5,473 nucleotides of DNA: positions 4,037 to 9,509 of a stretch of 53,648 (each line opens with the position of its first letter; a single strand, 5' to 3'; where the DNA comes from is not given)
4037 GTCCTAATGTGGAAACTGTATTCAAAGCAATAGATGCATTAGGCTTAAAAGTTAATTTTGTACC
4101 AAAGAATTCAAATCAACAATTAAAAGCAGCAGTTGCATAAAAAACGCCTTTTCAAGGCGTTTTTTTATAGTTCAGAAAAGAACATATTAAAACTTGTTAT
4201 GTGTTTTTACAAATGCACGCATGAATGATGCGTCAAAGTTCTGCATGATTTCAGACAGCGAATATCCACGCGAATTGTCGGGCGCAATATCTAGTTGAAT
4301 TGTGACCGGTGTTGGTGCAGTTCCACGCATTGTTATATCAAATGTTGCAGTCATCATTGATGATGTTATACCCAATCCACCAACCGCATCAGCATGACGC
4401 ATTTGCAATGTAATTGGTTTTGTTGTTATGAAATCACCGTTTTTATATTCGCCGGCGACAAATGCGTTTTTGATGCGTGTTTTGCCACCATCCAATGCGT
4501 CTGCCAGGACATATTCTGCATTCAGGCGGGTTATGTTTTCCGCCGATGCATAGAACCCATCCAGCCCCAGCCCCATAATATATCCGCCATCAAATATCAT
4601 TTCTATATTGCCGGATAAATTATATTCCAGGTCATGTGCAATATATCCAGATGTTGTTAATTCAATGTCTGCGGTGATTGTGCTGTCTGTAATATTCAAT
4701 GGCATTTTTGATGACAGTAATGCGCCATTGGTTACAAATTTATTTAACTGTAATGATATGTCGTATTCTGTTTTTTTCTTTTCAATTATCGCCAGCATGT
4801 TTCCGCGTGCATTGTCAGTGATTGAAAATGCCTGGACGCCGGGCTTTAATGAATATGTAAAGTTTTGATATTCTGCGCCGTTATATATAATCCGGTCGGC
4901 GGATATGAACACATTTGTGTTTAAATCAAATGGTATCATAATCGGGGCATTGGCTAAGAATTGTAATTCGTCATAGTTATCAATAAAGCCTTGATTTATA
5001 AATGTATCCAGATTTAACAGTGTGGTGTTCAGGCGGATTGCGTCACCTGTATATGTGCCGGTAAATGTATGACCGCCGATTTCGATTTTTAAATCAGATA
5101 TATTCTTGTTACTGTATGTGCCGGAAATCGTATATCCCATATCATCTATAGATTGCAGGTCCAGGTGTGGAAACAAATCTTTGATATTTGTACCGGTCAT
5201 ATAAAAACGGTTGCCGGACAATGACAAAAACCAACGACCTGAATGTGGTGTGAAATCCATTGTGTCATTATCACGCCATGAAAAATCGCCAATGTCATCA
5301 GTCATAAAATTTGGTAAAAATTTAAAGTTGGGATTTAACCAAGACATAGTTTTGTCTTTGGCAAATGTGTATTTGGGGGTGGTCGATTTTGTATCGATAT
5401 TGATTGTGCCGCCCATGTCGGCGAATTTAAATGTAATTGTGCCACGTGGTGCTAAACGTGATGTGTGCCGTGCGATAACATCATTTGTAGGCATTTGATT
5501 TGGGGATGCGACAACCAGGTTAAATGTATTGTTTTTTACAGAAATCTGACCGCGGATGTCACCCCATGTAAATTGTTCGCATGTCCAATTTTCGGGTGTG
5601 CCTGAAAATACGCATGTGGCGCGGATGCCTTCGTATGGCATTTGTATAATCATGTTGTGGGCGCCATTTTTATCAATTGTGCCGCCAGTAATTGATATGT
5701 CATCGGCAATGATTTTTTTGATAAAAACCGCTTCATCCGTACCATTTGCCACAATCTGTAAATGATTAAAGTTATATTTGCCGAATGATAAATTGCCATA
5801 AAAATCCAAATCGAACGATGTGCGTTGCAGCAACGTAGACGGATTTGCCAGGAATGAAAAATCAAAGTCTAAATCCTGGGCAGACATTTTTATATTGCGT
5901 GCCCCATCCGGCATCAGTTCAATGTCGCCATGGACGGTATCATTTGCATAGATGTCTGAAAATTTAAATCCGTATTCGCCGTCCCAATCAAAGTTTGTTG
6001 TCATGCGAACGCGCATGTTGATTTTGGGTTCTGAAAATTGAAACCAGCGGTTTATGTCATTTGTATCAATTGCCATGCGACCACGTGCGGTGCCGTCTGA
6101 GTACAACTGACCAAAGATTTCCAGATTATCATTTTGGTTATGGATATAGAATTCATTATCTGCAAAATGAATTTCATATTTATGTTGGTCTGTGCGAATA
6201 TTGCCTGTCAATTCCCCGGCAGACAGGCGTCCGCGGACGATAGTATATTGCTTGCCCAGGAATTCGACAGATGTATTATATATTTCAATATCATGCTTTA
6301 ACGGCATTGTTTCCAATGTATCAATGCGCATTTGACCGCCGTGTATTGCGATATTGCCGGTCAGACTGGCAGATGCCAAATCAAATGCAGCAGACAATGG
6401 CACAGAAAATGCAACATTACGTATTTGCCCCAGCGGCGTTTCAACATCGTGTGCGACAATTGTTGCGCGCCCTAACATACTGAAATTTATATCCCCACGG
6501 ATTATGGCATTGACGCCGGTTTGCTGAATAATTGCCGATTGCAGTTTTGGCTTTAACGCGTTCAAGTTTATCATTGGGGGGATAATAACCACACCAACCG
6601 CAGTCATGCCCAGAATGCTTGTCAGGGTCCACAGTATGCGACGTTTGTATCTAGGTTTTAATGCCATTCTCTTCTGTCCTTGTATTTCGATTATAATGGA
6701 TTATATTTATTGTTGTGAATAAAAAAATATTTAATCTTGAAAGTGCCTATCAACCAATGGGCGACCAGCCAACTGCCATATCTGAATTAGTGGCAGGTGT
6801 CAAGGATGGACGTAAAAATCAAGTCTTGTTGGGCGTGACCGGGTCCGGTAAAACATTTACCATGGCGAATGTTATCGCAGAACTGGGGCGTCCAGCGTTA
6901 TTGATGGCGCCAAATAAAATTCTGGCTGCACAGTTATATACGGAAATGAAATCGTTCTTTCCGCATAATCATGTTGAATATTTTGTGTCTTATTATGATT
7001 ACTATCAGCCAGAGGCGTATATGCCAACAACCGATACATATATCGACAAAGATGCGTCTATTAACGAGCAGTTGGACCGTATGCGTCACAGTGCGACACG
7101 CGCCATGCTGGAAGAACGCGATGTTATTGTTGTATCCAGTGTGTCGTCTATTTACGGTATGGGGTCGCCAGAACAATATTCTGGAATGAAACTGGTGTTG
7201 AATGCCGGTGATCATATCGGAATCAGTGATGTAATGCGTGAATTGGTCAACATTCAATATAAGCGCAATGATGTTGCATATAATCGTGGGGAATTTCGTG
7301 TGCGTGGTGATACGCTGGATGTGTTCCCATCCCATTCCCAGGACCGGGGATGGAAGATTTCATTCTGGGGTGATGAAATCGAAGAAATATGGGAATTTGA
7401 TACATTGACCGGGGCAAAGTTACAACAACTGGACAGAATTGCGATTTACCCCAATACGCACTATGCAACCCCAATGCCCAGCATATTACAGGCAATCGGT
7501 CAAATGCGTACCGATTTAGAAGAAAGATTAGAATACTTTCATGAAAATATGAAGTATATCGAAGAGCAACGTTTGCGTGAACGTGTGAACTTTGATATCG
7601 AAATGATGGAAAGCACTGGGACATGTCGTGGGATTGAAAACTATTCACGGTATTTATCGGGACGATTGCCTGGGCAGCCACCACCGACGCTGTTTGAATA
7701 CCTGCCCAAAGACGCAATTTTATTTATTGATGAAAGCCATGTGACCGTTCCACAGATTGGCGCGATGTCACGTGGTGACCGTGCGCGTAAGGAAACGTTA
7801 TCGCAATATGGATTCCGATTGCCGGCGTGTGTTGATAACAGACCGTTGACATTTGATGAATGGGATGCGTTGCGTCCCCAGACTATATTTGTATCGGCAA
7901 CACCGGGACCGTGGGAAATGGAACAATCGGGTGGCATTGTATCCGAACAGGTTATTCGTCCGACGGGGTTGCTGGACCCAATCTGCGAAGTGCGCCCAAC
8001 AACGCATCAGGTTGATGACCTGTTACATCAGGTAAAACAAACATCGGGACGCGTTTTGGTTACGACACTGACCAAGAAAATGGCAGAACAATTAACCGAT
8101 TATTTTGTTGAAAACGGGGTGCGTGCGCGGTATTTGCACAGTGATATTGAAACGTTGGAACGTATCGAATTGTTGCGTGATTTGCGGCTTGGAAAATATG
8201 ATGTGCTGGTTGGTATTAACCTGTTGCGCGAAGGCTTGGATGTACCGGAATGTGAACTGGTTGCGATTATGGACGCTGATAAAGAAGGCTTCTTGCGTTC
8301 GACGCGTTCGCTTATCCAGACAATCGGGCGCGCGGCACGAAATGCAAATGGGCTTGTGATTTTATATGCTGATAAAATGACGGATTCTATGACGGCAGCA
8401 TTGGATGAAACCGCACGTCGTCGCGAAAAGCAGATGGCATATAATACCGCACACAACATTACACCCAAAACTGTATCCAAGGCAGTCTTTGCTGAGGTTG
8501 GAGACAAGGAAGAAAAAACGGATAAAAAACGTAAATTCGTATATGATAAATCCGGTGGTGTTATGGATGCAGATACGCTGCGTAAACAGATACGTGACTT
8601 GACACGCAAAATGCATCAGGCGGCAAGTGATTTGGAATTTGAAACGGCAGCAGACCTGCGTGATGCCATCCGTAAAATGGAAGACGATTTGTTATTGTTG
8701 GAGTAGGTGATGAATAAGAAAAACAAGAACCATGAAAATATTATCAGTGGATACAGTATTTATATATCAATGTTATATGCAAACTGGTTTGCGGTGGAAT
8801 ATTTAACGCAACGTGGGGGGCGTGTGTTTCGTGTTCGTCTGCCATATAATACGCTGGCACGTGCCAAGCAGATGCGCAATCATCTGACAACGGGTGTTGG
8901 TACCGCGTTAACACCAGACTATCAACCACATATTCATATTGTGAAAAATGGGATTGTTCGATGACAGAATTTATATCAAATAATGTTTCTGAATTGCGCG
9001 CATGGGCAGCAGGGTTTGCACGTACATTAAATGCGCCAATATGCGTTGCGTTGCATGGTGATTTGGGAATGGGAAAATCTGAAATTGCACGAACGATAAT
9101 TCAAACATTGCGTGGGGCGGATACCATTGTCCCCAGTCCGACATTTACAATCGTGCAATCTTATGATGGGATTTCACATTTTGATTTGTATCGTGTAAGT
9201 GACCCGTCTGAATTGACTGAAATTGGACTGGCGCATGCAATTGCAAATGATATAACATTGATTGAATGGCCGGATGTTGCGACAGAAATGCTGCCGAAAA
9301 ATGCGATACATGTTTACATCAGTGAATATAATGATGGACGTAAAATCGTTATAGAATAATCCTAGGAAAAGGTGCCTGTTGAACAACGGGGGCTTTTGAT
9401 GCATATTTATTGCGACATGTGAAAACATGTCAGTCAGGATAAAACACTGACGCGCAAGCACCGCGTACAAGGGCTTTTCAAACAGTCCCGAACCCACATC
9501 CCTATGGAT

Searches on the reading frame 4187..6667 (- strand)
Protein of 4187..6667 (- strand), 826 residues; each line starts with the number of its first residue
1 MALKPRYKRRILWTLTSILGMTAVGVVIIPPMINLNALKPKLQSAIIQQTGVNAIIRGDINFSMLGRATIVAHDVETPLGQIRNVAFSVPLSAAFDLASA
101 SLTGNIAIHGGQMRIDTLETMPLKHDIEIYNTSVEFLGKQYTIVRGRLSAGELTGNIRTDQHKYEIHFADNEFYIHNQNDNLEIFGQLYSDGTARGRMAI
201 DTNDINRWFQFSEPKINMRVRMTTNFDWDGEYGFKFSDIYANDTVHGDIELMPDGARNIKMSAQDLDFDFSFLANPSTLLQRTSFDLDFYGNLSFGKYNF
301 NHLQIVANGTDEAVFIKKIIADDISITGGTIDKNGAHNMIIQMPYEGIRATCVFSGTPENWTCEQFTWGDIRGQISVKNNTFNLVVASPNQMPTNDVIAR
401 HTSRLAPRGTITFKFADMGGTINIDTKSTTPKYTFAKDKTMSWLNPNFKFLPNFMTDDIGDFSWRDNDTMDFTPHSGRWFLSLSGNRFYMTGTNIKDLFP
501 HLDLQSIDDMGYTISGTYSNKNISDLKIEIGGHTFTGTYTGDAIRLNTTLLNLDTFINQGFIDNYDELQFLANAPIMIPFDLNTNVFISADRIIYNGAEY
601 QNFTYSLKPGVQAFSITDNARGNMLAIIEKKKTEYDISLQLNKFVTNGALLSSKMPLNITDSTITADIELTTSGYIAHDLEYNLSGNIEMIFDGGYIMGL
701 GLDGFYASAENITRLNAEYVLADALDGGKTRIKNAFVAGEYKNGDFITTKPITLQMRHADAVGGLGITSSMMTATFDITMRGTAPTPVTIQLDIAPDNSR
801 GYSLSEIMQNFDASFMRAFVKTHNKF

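Call 12: search_protein_families(library=pfam, proteins=[window:4187-6667:-], max_evalue=0.001)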
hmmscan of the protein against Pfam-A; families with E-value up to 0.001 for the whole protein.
window:4187-6667:- (826 aa): 1 family
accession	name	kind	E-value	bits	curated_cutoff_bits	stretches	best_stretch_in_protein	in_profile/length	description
PF05170.20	AsmA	-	2.3e-07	30.4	29.8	0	633-745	498-601/607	AsmA family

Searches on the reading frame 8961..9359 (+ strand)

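Call 12: search_protein_families(library=pfam, proteins=[window:8961-9359:+], max_evalue=0.001)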
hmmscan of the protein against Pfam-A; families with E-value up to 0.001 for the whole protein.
window:8961-9359:+ (132 aa): 1 family
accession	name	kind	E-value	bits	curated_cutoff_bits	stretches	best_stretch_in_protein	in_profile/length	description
PF02367.23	TsaE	-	1.9e-30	105.9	26.6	1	7-128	2-127/128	Threonylcarbamoyl adenosine biosynthesis protein TsaE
